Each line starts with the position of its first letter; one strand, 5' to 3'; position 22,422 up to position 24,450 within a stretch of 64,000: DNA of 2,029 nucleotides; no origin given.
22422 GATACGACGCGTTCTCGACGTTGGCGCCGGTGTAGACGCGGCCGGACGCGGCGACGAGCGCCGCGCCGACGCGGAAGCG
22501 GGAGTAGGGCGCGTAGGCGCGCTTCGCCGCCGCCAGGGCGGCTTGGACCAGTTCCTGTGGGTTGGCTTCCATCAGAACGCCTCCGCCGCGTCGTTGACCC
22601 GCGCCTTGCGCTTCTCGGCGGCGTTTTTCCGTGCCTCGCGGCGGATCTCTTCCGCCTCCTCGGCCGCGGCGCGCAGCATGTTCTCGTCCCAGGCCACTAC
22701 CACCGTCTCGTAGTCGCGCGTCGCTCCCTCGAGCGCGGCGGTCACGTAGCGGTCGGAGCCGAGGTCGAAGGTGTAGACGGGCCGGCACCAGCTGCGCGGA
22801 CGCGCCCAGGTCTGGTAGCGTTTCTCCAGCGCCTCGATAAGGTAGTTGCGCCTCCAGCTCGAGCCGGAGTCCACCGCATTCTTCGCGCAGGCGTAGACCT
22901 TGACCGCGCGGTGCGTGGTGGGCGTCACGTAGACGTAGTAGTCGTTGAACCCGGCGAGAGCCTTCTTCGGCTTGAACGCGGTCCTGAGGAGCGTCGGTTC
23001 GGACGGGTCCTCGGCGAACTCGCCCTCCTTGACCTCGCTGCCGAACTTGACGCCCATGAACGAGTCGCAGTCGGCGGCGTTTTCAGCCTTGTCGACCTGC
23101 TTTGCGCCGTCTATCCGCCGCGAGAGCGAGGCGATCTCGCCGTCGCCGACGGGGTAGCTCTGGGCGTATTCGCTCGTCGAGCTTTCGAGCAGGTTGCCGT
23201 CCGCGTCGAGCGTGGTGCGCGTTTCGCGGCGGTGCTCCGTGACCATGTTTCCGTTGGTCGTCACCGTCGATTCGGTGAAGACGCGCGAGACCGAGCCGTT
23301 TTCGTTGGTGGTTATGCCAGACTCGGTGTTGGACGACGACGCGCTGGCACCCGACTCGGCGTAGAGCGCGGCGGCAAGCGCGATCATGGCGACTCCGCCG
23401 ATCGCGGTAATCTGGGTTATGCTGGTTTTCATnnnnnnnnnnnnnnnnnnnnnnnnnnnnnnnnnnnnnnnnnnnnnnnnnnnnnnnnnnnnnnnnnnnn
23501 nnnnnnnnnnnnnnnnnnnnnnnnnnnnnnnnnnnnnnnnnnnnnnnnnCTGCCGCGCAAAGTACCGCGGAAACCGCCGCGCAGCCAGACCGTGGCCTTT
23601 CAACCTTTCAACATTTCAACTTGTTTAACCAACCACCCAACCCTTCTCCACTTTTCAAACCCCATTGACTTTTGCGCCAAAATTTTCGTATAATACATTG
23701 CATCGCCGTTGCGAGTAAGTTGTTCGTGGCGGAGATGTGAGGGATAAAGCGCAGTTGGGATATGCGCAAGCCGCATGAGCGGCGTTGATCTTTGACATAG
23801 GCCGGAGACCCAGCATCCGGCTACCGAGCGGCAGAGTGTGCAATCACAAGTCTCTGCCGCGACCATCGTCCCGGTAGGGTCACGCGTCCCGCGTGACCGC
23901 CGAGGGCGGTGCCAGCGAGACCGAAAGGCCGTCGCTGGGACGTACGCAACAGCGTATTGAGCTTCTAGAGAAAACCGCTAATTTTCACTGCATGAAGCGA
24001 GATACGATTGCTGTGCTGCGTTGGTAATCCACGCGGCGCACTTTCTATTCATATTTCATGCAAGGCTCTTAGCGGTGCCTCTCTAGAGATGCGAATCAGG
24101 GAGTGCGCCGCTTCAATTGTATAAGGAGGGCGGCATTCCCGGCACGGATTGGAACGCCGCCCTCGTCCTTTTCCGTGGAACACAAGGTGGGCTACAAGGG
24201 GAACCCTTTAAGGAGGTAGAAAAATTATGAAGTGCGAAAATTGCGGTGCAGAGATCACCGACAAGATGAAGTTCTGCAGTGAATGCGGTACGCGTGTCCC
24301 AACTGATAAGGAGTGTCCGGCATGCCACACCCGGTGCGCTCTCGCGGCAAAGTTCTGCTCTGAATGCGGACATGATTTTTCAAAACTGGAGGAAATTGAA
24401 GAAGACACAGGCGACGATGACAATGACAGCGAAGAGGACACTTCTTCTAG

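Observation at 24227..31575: Candidate novel multi-gene system: ZnR-L12CTDx3-FGE protein, four small proteins, CxxCxGxG-array membrane protein, lipoprotein, ZnR-TerB-AAA+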

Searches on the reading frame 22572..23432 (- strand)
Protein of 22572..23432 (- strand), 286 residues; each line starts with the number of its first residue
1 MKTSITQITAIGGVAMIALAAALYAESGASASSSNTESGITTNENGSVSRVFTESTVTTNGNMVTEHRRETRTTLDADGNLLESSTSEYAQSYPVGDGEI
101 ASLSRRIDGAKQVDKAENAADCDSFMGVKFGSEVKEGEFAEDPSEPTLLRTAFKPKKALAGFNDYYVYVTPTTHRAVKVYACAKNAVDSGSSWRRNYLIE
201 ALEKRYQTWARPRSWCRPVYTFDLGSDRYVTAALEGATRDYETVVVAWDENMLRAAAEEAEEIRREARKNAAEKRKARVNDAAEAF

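Call 91: find_related_loci(query=window:22572-23432:-, collection=genome_contigs, flank=10000)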
Query window:22572-23432:- (286 aa) in genome_contigs; peptide patterns used: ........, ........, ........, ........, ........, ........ (x = any residue, [..] = any of these).
86 stretches matched a pattern; 43 encode a relative of the query (tblastn E <= 1e-3); 42 distinct loci.
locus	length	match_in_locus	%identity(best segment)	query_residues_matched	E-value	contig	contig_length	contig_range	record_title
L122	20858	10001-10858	98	1-286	0e+0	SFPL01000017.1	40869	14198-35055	MAG: Lentisphaeraceae bacterium isolate W3P31.013 Contig3532, whole genome shotgun sequence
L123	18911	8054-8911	97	1-286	0e+0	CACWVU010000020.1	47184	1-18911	uncultured bacterium isolate RUG10963 genome assembly, contig: RUG10963_asm_20, whole genome shotgun sequence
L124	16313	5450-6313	91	1-286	2e-157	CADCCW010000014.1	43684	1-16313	uncultured bacterium isolate RUG14537 genome assembly, contig: RUG14537_asm_14, whole genome shotgun sequence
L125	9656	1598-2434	67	8-286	4e-126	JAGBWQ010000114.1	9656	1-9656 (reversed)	MAG: Kiritimatiellae bacterium isolate RGIG9514 Yak_Cecum.Co__c3253343, whole genome shotgun sequence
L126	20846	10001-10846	64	1-286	9e-118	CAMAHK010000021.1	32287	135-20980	MAG: uncultured Verrucomicrobia bacterium isolate SRR5666653_bin.13_metaWRAP_v1.3_MAG genome assembly, contig: ERZ114488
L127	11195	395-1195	66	15-286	9e-117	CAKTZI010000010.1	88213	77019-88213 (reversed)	MAG: uncultured Kiritimatiellaeota bacterium isolate REFINED_METABAT215_TOP10_CONTIGS_1500_ASSEMBLY_K77_MERGED__Hadza_Mo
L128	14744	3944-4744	66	15-286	9e-116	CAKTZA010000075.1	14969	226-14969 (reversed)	MAG: uncultured Kiritimatiellaeota bacterium isolate REFINED_METABAT215_TOP10_CONTIGS_1500_ASSEMBLY_K77_MERGED__Hadza_Ph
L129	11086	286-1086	66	15-286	9e-116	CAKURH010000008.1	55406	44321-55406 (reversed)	MAG: uncultured Kiritimatiellaeota bacterium isolate REFINED_METABAT215_TOP10_CONTIGS_1500_ASSEMBLY_K77_MERGED__Hadza_Ph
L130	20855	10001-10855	64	1-286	1e-115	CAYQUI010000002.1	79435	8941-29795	MAG TPA_asm: uncultured Lentisphaeraceae bacterium isolate SRP350583_co2_387 genome assembly, contig: NODE_305_length_79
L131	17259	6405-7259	64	1-286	1e-115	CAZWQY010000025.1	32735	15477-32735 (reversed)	MAG TPA_asm: uncultured Lentisphaeraceae bacterium isolate binchicken_co370_218 genome assembly, contig: NODE_1555_lengt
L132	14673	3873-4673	67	15-286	2e-115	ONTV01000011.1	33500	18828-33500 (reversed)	uncultured Lentisphaerae bacterium isolate RUG632 genome assembly, contig: scaffold_1569, whole genome shotgun sequence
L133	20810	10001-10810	66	15-286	1e-115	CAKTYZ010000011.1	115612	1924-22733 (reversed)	MAG: uncultured Kiritimatiellaeota bacterium isolate REFINED_METABAT215_TOP10_CONTIGS_1500_ASSEMBLY_K77_MERGED__Hadza_Mo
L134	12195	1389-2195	64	15-286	4e-114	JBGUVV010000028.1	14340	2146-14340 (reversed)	MAG: Kiritimatiellia bacterium isolate ruminal_MAG_92 ruminal_MAG_92_contig_0028, whole genome shotgun sequence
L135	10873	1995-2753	66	32-286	5e-110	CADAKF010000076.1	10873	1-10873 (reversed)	uncultured bacterium isolate RUG13365 genome assembly, contig: RUG13365_asm_76, whole genome shotgun sequence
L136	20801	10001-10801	68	17-286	2e-109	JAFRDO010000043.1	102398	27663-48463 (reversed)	MAG: Kiritimatiellae bacterium isolate RGIG2398 Goat_Ileum-4__c138452, whole genome shotgun sequence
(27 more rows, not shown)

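Call 99: search_protein_families(library=pfam, proteins=[window:22572-23432:-], max_evalue=0.0001)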
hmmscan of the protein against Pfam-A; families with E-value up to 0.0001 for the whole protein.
window:22572-23432:- (286 aa): 0 families

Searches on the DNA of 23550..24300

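Call 73: search_rna_families(source=window, start=23550, end=24300, threshold=evalue, max_evalue=10)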
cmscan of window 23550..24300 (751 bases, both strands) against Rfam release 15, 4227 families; matches with E-value up to 10: 8.
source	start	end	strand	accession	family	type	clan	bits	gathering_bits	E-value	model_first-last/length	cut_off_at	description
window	24032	24112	+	RF00884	MIR815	Gene; miRNA;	-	21.1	63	0.24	1-81/81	no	MIR815 microRNA precursor family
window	23783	23866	+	RF02241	Xoo2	Gene; sRNA;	-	17.7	45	0.76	1-78/78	no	Xanthomonadaceae sRNA Xoo2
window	23579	23625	-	RF01130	sR46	Gene; snRNA; snoRNA; CD-box;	-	16.5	50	0.3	1-56/56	no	Small nucleolar RNA sR46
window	24118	24169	-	RF04226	mir-9186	Gene; miRNA;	-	15.7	73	5.6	1-80/80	no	mir-9186 microRNA precursor family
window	23794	23839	-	RF00651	mir-221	Gene; miRNA;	-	15.4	46.6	1.5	1-84/84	no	mir-221 microRNA precursor family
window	23872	23902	-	RF03934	mir-m107-1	Gene; miRNA;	-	15.2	83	9.8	1-65/65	no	mir-m107-1 microRNA precursor family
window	23813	23878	+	RF02087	Yar_3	Gene; lncRNA;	-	12.2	50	1.9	1-67/67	no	Yellow-achaete intergenic RNA conserved region 3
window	23764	23835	-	RF01394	isrK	Gene; sRNA;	-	12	50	7.4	1-77/77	no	isrK Hfq binding RNA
